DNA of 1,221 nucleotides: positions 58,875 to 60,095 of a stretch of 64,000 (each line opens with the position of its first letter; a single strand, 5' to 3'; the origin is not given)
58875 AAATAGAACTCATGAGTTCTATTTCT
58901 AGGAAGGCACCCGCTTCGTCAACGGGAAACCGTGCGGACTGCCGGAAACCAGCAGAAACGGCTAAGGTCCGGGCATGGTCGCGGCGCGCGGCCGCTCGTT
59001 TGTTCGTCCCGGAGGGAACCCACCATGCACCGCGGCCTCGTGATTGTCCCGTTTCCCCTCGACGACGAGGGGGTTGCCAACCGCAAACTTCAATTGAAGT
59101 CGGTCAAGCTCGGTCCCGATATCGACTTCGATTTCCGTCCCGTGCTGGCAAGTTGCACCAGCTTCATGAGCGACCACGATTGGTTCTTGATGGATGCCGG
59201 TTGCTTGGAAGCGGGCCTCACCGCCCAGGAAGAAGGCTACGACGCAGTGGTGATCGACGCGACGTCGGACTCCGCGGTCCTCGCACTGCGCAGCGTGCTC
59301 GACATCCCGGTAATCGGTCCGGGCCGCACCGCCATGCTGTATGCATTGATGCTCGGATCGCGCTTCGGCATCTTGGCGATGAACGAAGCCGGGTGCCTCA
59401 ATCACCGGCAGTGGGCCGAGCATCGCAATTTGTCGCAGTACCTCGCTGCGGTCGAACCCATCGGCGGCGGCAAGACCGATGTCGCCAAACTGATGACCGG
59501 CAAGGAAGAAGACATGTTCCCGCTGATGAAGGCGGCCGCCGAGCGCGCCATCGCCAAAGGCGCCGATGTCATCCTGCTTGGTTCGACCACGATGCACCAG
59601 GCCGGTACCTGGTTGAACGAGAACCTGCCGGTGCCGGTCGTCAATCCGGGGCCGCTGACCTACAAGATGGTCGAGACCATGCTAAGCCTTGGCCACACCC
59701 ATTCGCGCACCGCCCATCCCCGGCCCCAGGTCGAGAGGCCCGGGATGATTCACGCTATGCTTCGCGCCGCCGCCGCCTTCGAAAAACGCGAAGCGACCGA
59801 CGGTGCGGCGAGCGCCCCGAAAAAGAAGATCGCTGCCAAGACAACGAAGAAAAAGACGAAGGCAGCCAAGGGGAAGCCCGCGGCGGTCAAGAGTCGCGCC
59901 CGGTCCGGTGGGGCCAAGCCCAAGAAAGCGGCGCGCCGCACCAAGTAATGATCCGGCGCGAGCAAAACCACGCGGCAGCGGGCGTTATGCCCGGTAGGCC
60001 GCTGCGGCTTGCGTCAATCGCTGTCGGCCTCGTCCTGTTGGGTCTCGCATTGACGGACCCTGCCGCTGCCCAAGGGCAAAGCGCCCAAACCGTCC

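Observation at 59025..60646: Racemase-family enzyme carrying a histone-H1-like polylysine tail, translationally overlapped (TAATG) with a secreted SH3-domain protein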

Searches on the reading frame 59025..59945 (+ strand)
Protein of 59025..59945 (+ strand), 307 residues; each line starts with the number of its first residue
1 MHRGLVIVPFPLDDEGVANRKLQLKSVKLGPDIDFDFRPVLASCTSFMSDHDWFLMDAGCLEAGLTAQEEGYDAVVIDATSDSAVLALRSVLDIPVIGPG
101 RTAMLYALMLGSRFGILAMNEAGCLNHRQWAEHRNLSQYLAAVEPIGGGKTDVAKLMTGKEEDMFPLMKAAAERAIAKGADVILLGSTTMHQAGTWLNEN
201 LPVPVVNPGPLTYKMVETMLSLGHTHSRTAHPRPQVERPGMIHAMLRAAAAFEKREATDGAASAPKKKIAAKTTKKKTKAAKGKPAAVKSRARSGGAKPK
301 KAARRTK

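Call 5: search_protein_families(library=pfam, proteins=[window:59025-59945:+], max_evalue=0.01)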
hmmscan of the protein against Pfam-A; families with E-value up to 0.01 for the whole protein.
window:59025-59945:+ (307 aa): 1 family
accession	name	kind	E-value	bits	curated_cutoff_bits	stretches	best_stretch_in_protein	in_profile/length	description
PF01177.27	Asp_Glu_race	-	1.2e-23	84.4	31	1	52-212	48-207/211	Asp/Glu/Hydantoin racemase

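Call 6: search_protein_families(library=ncbifam, proteins=[window:59025-59945:+], max_evalue=0.01)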
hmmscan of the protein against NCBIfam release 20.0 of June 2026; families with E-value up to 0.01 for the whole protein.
window:59025-59945:+ (307 aa): 1 family
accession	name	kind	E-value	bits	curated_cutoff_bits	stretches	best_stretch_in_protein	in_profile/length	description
TIGR00035.1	asp_race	subfamily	0.0074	15.9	93.1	0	153-207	49-104/236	amino acid racemase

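Call 7: find_homologous_proteins(query=window:59025-59945:+, max_evalue=0.00001)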
Query window:59025-59945:+ (307 aa): 2951 proteins with E <= 0.00001 among 8000 candidates; the best 120 are listed.
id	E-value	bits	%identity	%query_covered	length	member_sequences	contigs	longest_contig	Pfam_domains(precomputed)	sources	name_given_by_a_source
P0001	8.7e-199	677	99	100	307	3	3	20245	PF01177.28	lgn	-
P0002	4.5e-166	570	84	100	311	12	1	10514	PF01177.28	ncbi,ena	-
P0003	9.8e-164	562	93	83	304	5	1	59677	PF01177.28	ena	-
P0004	7.4e-161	553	82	100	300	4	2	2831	PF01177.28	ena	-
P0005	9.3e-160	549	90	82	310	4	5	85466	PF01177.28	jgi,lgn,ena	-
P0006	2.5e-159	548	89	83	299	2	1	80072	PF01177.28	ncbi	-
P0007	6.8e-158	543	89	83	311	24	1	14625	PF01177.28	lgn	-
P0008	5.4e-157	540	89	85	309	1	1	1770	PF01177.28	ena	-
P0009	1.3e-155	535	89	83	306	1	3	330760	PF01177.28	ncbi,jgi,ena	jgi:allantoin racemase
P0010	2.2e-155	535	89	84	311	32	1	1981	PF01177.28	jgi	-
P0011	7.0e-137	474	82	83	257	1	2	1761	PF01177.28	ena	-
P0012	7.3e-135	467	85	84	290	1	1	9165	PF01177.28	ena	-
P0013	8.5e-132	457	78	83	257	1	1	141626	PF01177.28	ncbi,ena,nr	ncbi:aspartate/glutamate racemase family protein [Alphaproteobacteria bacterium]|nr:aspartate/glutam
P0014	2.5e-129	449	76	84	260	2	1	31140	PF01177.28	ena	-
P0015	6.0e-124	431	75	83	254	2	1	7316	PF01177.28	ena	-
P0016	1.2e-123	430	76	83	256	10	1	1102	PF01177.28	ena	-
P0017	1.8e-119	417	73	83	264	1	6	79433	PF01177.28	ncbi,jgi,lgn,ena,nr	ncbi:MAG: hydrogenase expression protein HupH [Alphaproteobacteria bacterium]|nr:hydrogenase express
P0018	1.9e-114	400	70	82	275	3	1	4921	PF01177.28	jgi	jgi:allantoin racemase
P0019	6.7e-110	385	67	83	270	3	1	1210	PF01177.28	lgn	-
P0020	4.7e-109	383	67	82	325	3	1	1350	PF01177.28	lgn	-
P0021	2.1e-105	371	65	79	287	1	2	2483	PF01177.28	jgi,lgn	-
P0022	1.1e-104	368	64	83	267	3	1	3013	PF01177.28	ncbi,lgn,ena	-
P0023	5.3e-102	359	63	83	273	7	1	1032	PF01177.28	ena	-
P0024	5.9e-102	359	64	79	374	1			PF01177.28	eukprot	eukprot:Tamp_15438.p1 GENE.Tamp_15438~~Tamp_15438.p1 ORF type:complete len:375 (-),score=66.55 Tamp_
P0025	3.6e-101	357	64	83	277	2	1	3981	PF01177.28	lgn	-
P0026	1.4e-100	355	63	83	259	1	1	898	PF01177.28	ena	-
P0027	2.0e-99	351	65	81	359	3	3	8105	PF01177.28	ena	-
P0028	1.2e-98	348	61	87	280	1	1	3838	PF01177.28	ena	-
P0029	4.0e-92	327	62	83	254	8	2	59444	PF01177.28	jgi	jgi:allantoin racemase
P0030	7.4e-91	323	43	79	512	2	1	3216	PF01177.28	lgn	-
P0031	2.0e-89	318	60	82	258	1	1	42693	PF01177.28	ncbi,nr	ncbi:MAG: hydrogenase expression protein HupH [Alphaproteobacteria bacterium]|nr:hydrogenase express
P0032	2.1e-89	318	59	83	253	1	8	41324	PF01177.28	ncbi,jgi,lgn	jgi:allantoin racemase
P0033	2.6e-89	318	59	83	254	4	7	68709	PF01177.28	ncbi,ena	-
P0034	3.4e-89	317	45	74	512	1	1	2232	PF01177.28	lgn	-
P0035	3.8e-89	317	60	80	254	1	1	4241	PF01177.28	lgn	-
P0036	1.5e-88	315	60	81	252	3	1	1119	PF01177.28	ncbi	-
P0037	1.8e-88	315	60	83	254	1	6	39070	PF01177.28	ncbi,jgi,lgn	jgi:allantoin racemase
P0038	2.5e-88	315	59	83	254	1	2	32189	PF01177.28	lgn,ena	-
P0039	3.0e-88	314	43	79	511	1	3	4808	PF01177.28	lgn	-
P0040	3.6e-88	314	59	83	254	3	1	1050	PF01177.28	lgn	-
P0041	1.3e-87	312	59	83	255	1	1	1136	PF01177.28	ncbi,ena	-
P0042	1.5e-87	312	60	80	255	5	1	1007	PF01177.28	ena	-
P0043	1.7e-87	312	59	83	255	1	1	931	PF01177.28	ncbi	-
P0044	4.5e-87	310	59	83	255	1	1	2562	PF01177.28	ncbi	-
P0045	4.7e-87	310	59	82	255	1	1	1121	PF01177.28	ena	-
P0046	4.9e-87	310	58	82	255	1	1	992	PF01177.28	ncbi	-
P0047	8.7e-87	309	58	82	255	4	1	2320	PF01177.28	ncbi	-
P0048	2.0e-86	308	58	83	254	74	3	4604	PF01177.28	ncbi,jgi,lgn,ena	jgi:allantoin racemase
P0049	2.3e-86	308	58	83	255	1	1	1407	PF01177.28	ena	-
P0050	2.5e-86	308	58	83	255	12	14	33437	PF01177.28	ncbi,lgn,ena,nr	ncbi:MAG: hydrogenase expression protein HupH [Proteobacteria bacterium]|nr:hydrogenase expression p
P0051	4.7e-86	307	59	81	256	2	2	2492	PF01177.28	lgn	-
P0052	2.9e-85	304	58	83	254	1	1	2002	PF01177.28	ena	-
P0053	1.1e-84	303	58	83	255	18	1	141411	PF01177.28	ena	-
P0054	1.4e-84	302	58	83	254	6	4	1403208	PF01177.28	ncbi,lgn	ncbi:MAG: aspartate/glutamate racemase family protein [Alphaproteobacteria bacterium]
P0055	4.4e-84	301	58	79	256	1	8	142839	PF01177.28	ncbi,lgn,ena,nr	ncbi:MAG: hydrogenase expression protein HupH [Alphaproteobacteria bacterium]|nr:hydrogenase express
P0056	4.4e-84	301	58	79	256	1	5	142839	PF01177.28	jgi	-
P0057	4.6e-84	301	64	65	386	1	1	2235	PF01177.28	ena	-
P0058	3.0e-83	298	56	79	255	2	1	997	PF01177.28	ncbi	-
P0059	3.3e-83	298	57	79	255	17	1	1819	PF01177.28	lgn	-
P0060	4.9e-83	297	56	83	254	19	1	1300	PF01177.28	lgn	-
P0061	1.4e-82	296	57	79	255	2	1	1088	PF01177.28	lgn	-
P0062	2.9e-82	295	58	82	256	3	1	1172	PF01177.28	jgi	jgi:allantoin racemase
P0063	6.6e-82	293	55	83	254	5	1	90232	PF01177.28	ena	-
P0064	1.4e-81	292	54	86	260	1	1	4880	PF01177.28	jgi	jgi:allantoin racemase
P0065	1.7e-81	292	55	84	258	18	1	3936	PF01177.28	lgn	-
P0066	3.3e-81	291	58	84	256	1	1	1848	PF01177.28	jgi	jgi:allantoin racemase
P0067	4.1e-81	291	57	82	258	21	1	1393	PF01177.28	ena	-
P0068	6.4e-81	290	57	81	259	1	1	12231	PF01177.28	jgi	jgi:allantoin racemase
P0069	7.8e-81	290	55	84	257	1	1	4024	PF01177.28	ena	-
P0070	9.8e-81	290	56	81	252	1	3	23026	PF01177.28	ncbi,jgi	jgi:allantoin racemase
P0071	1.0e-80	290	55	79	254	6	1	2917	PF01177.28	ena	-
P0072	1.1e-80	289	58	82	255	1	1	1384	PF01177.28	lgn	-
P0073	1.6e-80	289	56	79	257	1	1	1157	PF01177.28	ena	-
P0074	2.1e-80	289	56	84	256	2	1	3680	PF01177.28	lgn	-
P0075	8.4e-80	287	55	83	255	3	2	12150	PF01177.28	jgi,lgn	jgi:allantoin racemase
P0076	8.4e-80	287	57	82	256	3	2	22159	PF01177.28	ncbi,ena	-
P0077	1.9e-79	285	57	81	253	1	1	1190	PF01177.28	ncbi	-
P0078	2.2e-79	285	55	83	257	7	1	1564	PF01177.28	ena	-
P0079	2.2e-79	285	54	82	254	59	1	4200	PF01177.28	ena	-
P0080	7.1e-79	283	55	83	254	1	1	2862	PF01177.28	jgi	jgi:allantoin racemase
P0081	1.0e-78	283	56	83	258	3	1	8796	PF01177.28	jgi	jgi:allantoin racemase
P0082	1.0e-78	283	55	79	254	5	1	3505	PF01177.28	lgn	-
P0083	1.0e-78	283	56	83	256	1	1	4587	PF01177.28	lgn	-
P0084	1.1e-78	283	56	83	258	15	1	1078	PF01177.28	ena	-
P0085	1.7e-78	282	53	81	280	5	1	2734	PF01177.28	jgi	-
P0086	2.2e-78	282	57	82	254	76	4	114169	PF01177.28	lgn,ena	-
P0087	3.1e-78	281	55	82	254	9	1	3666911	PF01177.28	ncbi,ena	-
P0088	3.3e-78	281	55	80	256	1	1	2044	PF01177.28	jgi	jgi:Asp/Glu/hydantoin racemase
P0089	3.8e-78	281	55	79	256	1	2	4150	PF01177.28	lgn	-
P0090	4.2e-78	281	56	82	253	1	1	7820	PF01177.28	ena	-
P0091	6.0e-78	280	53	81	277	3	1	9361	PF01177.28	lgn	-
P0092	6.6e-78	280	54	74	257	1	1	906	PF01177.28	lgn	-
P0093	1.2e-77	280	55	81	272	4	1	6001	PF01177.28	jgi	jgi:allantoin racemase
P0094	1.4e-77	279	55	81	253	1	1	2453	PF01177.28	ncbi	-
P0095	1.7e-77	279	56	82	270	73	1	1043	PF01177.28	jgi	jgi:allantoin racemase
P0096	2.1e-77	279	55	82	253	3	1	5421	PF01177.28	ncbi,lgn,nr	ncbi:MAG: hydrogenase expression protein HupH [Desulfofustis sp.]|nr:hydrogenase expression protein 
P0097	2.5e-77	278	52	82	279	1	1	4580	PF01177.28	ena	-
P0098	2.5e-77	278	53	81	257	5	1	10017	PF01177.28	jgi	jgi:allantoin racemase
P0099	2.5e-77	278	56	81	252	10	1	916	PF01177.28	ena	-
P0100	3.2e-77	278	54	81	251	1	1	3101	PF01177.28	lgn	-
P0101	3.4e-77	278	54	83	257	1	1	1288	PF01177.28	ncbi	-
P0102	4.1e-77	278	54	83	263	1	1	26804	PF01177.28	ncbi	-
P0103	4.7e-77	278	55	82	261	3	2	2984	PF01177.28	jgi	jgi:allantoin racemase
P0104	6.3e-77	277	54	83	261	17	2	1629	PF01177.28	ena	-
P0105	6.4e-77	277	55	78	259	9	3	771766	PF01177.28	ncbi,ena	-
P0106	6.7e-77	277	57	76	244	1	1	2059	PF01177.28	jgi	jgi:allantoin racemase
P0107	7.4e-77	277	55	82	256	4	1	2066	PF01177.28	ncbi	-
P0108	1.3e-76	276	56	81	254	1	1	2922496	PF01177.28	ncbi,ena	-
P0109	1.5e-76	276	55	78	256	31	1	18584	PF01177.28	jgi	jgi:allantoin racemase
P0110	1.8e-76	276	54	83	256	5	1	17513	PF01177.28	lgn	-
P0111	1.8e-76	276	54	80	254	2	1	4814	PF01177.28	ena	-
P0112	1.9e-76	276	53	83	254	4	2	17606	PF01177.28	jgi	jgi:allantoin racemase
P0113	2.4e-76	275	56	80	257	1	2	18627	PF01177.28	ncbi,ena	-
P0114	2.5e-76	275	54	82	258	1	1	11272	PF01177.28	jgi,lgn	-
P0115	3.7e-76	275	53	78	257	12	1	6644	PF01177.28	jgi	jgi:allantoin racemase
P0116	3.8e-76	275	56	77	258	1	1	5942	PF01177.28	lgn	-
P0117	3.9e-76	274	54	83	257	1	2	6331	PF01177.28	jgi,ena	-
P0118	4.2e-76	274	54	81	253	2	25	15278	PF01177.28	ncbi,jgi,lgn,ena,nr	ncbi:MAG TPA: aspartate/glutamate racemase family protein [Acidimicrobiia bacterium]|jgi:allantoin r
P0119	4.4e-76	274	53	82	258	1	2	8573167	PF01177.28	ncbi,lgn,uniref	ncbi:aspartate/glutamate racemase family protein [Streptomyces sp. NBC_00144]|uniref:aspartate/gluta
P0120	4.5e-76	274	55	81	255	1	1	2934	PF01177.28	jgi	-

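Call 10: search_solved_structures(query=window:59025-59945:+, max_evalue=0.01, show_alignments=3)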
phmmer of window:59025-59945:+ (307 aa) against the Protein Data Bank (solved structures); distinct sequences matched with E-value up to 0.01: 3.
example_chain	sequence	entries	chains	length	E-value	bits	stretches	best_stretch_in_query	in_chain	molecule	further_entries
3qvk_A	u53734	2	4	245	4.9e-10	42.7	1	49-228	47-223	Putative hydantoin racemase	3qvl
2eq5_A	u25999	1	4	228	7.8e-10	42.1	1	68-208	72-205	228aa long hypothetical hydantoin racemase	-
3qvj_A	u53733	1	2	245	3.1e-09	40.1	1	49-228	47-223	Putative hydantoin racemase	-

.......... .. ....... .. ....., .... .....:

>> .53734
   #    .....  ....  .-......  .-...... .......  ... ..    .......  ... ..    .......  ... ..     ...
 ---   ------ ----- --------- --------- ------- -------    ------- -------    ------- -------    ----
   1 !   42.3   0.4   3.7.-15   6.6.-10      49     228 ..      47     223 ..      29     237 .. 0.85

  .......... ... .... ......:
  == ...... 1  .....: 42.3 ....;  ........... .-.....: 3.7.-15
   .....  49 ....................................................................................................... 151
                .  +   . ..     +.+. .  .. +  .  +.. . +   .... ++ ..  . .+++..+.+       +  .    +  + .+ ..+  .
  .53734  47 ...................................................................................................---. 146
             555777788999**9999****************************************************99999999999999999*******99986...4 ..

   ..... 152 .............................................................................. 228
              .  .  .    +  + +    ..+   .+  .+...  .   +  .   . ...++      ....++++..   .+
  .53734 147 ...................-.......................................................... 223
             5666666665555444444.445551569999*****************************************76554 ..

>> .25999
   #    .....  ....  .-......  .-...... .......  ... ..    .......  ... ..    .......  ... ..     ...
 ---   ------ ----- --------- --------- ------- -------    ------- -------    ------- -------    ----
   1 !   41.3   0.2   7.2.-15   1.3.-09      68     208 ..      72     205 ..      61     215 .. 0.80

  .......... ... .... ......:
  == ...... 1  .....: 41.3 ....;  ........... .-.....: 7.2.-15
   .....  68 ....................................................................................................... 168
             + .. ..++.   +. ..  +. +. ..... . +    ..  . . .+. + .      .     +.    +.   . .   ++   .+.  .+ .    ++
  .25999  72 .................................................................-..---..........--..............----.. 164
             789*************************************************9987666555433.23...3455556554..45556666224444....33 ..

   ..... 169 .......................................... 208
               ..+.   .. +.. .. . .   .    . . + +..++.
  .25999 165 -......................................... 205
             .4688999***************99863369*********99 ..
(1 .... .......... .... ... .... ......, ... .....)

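Call 11: find_encoding_contigs(protein=P0009, flank=8000, max_places=3)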
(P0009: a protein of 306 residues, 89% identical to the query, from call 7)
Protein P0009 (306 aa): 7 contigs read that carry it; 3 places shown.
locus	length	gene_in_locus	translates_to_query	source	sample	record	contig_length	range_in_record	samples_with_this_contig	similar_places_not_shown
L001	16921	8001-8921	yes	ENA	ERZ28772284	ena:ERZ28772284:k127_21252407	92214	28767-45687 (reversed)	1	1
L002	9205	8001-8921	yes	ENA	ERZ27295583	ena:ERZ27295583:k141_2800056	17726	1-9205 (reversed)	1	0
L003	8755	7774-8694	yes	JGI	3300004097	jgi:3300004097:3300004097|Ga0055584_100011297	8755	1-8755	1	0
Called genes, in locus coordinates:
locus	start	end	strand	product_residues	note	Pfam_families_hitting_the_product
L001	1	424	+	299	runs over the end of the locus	PF02653:BPD_transp_2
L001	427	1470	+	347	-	PF02653:BPD_transp_2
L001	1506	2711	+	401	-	PF13458:Peripla_BP_6, PF01094:ANF_receptor (weak)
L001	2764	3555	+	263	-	PF00005:ABC_tran, PF13304:AAA_21 (faint)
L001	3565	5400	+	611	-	PF00501:AMP-binding, PF23562:AMP-binding_C_3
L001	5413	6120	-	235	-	PF05988:DUF899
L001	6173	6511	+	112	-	PF12840:HTH_20, PF01022:HTH_5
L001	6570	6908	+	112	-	PF06108:DUF952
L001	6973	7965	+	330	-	PF01636:APH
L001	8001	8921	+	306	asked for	PF01177:Asp_Glu_race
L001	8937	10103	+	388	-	PF02771:Acyl-CoA_dh_N, PF02770:Acyl-CoA_dh_M, PF00441:Acyl-CoA_dh_1, PF08028:Acyl-CoA_dh_2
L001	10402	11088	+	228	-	-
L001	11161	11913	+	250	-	PF17645:Amdase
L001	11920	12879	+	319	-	PF00903:Glyoxalase (faint)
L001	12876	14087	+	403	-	PF17785:PUA_3, PF10672:Methyltrans_SAM, PF05175:MTS (weak), PF06325:PrmA (weak), PF13847:Methyltransf_31, PF13649:Methyltransf_25 (weak)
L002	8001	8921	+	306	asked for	PF01177:Asp_Glu_race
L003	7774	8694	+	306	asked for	PF01177:Asp_Glu_race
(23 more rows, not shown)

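Call 12: find_encoding_contigs(protein=P0006, flank=8000, max_places=2)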
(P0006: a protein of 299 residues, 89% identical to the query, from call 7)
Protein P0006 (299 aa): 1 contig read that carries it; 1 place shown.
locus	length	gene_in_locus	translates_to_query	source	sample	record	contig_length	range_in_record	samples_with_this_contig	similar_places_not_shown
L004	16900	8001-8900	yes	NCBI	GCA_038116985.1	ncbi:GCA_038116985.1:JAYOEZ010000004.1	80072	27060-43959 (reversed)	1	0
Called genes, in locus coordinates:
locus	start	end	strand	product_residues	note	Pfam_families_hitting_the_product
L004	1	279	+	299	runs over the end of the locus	PF02653:BPD_transp_2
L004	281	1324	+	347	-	PF02653:BPD_transp_2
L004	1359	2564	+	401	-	PF13458:Peripla_BP_6, PF01094:ANF_receptor (weak)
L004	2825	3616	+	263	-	PF00005:ABC_tran, PF13304:AAA_21 (faint)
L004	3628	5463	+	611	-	PF00501:AMP-binding, PF23562:AMP-binding_C_3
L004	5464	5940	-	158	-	PF05988:DUF899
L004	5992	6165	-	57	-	PF05988:DUF899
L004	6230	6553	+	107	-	PF01022:HTH_5, PF12840:HTH_20, PF01978:TrmB (faint)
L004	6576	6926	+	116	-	PF06108:DUF952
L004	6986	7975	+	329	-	PF01636:APH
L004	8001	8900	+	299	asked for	PF01177:Asp_Glu_race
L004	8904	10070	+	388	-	PF02771:Acyl-CoA_dh_N, PF02770:Acyl-CoA_dh_M, PF00441:Acyl-CoA_dh_1, PF08028:Acyl-CoA_dh_2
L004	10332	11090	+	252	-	PF17645:Amdase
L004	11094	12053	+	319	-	-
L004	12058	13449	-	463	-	PF01425:Amidase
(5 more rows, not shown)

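Call 13: find_encoding_contigs(protein=P0013, flank=8000, max_places=2)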
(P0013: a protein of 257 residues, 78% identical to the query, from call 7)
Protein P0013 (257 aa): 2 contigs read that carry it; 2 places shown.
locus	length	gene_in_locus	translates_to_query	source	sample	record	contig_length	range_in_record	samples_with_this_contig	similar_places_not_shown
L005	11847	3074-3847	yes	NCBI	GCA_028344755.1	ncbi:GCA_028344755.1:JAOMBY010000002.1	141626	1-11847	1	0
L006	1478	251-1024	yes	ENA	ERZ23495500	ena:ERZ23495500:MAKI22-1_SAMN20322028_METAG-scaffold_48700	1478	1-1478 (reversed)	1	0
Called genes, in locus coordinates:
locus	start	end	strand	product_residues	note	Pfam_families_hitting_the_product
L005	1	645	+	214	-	PF01209:Ubie_methyltran, PF08241:Methyltransf_11, PF08242:Methyltransf_12, PF13489:Methyltransf_23, PF13649:Methyltransf_25, PF13847:Methyltransf_31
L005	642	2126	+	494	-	PF03853:YjeF_N, PF01256:Carb_kinase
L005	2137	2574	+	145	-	PF16747:Adhesin_E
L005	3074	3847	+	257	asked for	PF01177:Asp_Glu_race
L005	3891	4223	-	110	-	-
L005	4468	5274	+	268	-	PF22814:WelO5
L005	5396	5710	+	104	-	PF12594:DUF3764 (weak)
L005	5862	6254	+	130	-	PF16747:Adhesin_E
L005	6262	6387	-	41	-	PF10013:DUF2256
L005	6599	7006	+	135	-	PF16747:Adhesin_E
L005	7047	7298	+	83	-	-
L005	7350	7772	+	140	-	-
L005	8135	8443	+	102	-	PF04214:DUF411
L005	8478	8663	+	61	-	-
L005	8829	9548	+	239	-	-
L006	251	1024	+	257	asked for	PF01177:Asp_Glu_race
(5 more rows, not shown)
